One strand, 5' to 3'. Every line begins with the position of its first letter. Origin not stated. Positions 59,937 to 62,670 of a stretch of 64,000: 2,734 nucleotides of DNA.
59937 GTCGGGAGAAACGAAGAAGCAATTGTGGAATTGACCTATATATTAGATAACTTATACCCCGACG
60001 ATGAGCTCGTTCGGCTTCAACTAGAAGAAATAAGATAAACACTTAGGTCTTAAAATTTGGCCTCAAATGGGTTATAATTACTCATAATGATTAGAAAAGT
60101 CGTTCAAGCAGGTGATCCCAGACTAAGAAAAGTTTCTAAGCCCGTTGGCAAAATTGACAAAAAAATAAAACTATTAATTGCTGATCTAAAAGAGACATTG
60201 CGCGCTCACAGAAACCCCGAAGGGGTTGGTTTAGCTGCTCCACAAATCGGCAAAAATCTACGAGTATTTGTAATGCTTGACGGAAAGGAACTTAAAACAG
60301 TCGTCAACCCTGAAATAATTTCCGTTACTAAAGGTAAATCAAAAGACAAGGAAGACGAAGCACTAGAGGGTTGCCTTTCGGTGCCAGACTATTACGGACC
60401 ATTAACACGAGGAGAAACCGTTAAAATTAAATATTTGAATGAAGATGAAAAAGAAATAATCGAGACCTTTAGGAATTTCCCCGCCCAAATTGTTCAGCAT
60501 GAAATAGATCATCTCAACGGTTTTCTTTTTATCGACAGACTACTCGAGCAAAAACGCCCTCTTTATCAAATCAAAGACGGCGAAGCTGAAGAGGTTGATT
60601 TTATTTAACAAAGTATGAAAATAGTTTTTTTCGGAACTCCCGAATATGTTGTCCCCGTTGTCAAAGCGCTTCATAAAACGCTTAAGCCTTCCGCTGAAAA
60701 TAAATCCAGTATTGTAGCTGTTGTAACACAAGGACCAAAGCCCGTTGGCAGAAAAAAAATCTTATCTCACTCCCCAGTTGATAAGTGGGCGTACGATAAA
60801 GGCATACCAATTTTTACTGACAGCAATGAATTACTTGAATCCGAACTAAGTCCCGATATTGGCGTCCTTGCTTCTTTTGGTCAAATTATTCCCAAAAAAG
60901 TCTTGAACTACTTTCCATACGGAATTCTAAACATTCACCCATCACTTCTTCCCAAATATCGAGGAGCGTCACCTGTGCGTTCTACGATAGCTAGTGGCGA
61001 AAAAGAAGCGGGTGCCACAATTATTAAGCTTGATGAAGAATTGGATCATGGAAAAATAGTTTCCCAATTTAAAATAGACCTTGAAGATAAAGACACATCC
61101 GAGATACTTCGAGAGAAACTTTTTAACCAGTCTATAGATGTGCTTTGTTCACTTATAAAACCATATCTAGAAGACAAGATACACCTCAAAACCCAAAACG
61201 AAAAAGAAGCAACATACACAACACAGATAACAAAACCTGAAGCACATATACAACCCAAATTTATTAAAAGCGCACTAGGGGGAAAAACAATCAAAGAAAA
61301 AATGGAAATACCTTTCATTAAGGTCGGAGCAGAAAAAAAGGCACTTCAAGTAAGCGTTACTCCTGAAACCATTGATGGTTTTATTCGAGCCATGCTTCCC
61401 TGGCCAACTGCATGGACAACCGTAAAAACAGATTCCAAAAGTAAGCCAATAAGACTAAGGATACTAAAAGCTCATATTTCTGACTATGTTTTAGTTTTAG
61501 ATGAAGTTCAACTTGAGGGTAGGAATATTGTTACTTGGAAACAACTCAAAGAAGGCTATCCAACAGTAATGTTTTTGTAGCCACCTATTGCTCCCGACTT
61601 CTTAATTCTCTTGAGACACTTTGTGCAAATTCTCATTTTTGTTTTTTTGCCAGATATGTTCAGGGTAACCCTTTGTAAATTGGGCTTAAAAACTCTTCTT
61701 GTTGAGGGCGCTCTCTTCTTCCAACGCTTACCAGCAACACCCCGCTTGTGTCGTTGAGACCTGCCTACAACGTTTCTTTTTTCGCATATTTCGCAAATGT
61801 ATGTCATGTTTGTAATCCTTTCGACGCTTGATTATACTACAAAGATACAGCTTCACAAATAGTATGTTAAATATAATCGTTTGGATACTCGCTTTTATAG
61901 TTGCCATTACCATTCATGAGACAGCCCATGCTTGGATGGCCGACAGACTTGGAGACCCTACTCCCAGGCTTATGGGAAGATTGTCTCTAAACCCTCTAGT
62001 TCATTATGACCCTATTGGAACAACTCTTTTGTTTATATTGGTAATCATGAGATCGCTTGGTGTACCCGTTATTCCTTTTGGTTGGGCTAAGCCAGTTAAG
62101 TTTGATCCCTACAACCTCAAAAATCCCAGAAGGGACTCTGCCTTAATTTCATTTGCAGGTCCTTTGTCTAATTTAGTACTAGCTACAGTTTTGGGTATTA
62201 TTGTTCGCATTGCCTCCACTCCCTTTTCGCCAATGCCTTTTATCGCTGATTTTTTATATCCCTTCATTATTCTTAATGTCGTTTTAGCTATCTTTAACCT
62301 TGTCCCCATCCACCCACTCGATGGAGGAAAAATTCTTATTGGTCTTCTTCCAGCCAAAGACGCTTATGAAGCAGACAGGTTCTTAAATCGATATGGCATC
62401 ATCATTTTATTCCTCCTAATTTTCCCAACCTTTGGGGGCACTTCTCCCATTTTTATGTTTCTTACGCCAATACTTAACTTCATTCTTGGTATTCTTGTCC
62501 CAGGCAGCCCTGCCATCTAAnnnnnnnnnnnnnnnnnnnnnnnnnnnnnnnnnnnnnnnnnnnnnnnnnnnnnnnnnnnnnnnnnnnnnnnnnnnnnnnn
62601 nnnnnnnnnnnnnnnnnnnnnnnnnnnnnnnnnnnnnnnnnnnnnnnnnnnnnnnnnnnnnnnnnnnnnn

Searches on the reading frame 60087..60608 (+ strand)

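Call 50: search_protein_families(library=pfam, proteins=[window:60087-60608:+], max_evalue=0.01)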
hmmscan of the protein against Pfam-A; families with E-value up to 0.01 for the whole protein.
window:60087-60608:+ (173 aa): 1 family
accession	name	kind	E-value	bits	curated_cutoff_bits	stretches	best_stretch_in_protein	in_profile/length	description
PF01327.26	Pep_deformylase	-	1.2e-44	152.1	22.8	1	2-156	1-154/156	Polypeptide deformylase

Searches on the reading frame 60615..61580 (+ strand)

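Call 50: search_protein_families(library=pfam, proteins=[window:60615-61580:+], max_evalue=0.01)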
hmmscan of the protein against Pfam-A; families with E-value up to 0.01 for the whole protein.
window:60615-61580:+ (321 aa): 2 families
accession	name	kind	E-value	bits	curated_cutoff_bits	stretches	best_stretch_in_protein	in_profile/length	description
PF00551.24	Formyl_trans_N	-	7.1e-37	127.3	26.1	1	1-176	1-176/181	Formyl transferase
PF02911.23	Formyl_trans_C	-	2.4e-05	24.9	21.1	1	247-289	12-48/100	Formyl transferase, C-terminal domain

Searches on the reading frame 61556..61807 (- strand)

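Call 50: search_protein_families(library=pfam, proteins=[window:61556-61807:-], max_evalue=0.01)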
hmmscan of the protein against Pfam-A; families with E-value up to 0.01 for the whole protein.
window:61556-61807:- (83 aa): 1 family
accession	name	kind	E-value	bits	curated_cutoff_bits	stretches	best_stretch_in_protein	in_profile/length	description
PF00830.24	Ribosomal_L28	-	3.1e-12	46.8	27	1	5-70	3-59/60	Ribosomal L28 family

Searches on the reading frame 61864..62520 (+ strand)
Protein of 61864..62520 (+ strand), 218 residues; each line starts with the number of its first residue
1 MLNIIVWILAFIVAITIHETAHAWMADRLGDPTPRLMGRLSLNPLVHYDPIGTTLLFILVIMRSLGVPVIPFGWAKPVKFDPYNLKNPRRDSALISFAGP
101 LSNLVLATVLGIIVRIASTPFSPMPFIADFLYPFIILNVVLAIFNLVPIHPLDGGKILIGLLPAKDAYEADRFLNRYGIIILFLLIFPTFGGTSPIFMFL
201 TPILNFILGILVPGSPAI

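Call 8: find_homologous_proteins(query=window:61864-62520:+)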
Query window:61864-62520:+ (218 aa): 7486 proteins with E <= 0.001 among 8000 candidates; the best 120 are listed.
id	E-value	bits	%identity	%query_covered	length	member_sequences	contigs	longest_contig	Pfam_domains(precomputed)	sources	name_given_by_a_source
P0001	3.0e-122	425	88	100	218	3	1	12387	PF02163.29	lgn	-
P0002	3.2e-122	425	89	100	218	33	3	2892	PF02163.29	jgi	jgi:Zn-dependent protease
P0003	1.0e-118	413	84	100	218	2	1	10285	PF02163.29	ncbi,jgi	-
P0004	3.1e-118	412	83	100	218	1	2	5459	PF02163.29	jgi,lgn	-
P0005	3.1e-112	392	81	100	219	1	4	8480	PF02163.29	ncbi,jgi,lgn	ncbi:MAG: site-2 protease family protein [Patescibacteria group bacterium]|jgi:Zn-dependent protease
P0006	4.3e-111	388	80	99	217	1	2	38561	PF02163.29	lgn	-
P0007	4.9e-108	378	78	99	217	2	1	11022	PF02163.29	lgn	-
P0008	1.1e-107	377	77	100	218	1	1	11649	PF02163.29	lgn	-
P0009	3.8e-105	369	74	100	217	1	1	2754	PF02163.29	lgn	-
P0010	1.5e-104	367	74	100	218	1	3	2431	PF02163.29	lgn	-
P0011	7.5e-104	365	72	100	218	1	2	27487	PF02163.29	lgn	-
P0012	8.2e-104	365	71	100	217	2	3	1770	PF02163.29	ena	-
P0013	1.1e-103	364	72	100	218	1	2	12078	PF02163.29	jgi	jgi:Zn-dependent protease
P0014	1.8e-103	364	74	100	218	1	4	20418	PF02163.29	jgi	jgi:Zn-dependent protease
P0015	6.4e-103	362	75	100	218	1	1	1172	PF02163.29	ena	-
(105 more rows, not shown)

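Call 12: find_related_loci(query=A1, collection=genome_contigs, flank=4000)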
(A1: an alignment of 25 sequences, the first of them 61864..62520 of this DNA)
Query A1 (218 aa) in genome_contigs; peptide patterns used: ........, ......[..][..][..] (x = any residue, [..] = any of these).
600 stretches matched a pattern (row limit reached: there are more); 415 encode a relative of the query (tblastn E <= 1e-3); the best 80 are kept; 80 distinct loci.
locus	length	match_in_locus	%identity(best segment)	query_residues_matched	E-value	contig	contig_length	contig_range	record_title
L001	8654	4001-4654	89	1-218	2e-128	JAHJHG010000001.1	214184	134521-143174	MAG: Patescibacteria group bacterium isolate Modern_marine_planktonic.mb.16 Modern_marine_plan.mb.16_k141_115749, whole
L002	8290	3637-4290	82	1-218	3e-112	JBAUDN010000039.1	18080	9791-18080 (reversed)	MAG: Microgenomates group bacterium isolate MFD13099_ilm_asm_bin3 k127_252390, whole genome shotgun sequence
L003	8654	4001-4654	69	1-218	1e-97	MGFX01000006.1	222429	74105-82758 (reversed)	MAG: Candidatus Woesebacteria bacterium RBG_16_42_24 RBG_16_scaffold_21, whole genome shotgun sequence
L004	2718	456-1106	74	2-218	3e-96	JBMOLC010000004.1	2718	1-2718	MAG: Patescibacteria group bacterium isolate Betzabe_MAG014 MAG014_4, whole genome shotgun sequence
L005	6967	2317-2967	69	2-218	2e-93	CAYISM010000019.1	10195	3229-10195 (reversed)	MAG TPA_asm: uncultured Gammaproteobacteria bacterium isolate ERP119705_co3_788 genome assembly, contig: NODE_8059_lengt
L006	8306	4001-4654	69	1-218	3e-93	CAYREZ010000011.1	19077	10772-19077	MAG TPA_asm: uncultured Gammaproteobacteria bacterium isolate SRP050083_co1_461 genome assembly, contig: NODE_1134_lengt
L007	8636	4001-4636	69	2-215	2e-93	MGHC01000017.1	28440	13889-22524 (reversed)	MAG: Candidatus Woesebacteria bacterium RIFCSPLOWO2_01_FULL_39_10 rifcsplowo2_01_scaffold_3968, whole genome shotgun seq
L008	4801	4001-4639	71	1-218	2e-93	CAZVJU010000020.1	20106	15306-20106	MAG TPA_asm: uncultured Gammaproteobacteria bacterium isolate SRP050083_co3_9 genome assembly, contig: NODE_1964_length_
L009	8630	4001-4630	67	1-215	2e-92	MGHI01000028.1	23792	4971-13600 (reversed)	MAG: Candidatus Woesebacteria bacterium RIFCSPLOWO2_01_FULL_39_61 rifcsplowo2_01_scaffold_3585, whole genome shotgun seq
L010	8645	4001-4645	68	1-215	7e-91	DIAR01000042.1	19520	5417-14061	MAG TPA_asm: Candidatus Woesebacteria bacterium UBA5073 UBA5073_contig_77220, whole genome shotgun sequence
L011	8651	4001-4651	69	2-218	1e-90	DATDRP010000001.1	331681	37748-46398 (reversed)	MAG TPA_asm: Patescibacteria group bacterium isolate SMAG_U7980 k141_3695755, whole genome shotgun sequence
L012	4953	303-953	66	1-215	2e-90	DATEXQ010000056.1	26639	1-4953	MAG TPA_asm: Patescibacteria group bacterium isolate SMAG_U8423 k141_890219, whole genome shotgun sequence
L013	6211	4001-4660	65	1-218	8e-90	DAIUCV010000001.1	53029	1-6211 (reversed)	MAG TPA_asm: Patescibacteria group bacterium isolate CTOTU14580 NODE_19_length_53029_cov_9.167818, whole genome shotgun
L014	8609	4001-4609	66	5-214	2e-88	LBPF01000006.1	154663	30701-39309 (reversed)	MAG: Candidatus Woesebacteria bacterium GW2011_GWB1_33_38 UR44_C0006, whole genome shotgun sequence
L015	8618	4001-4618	68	2-213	2e-88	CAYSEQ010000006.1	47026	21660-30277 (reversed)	MAG TPA_asm: uncultured Gammaproteobacteria bacterium isolate binchicken_co30_31 genome assembly, contig: NODE_730_lengt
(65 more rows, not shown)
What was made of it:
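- On Ms1 RNA: The length is about 153 nt and the host is Patescibacteria (calls 8, 12).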

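Call 50: search_protein_families(library=pfam, proteins=[window:61864-62520:+], max_evalue=0.01)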
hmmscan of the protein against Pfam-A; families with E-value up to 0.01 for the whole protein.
window:61864-62520:+ (218 aa): 1 family
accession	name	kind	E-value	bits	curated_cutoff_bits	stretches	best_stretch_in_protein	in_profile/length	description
PF02163.28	Peptidase_M50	-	1.8e-15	57.3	27.2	2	128-185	160-221/221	Peptidase family M50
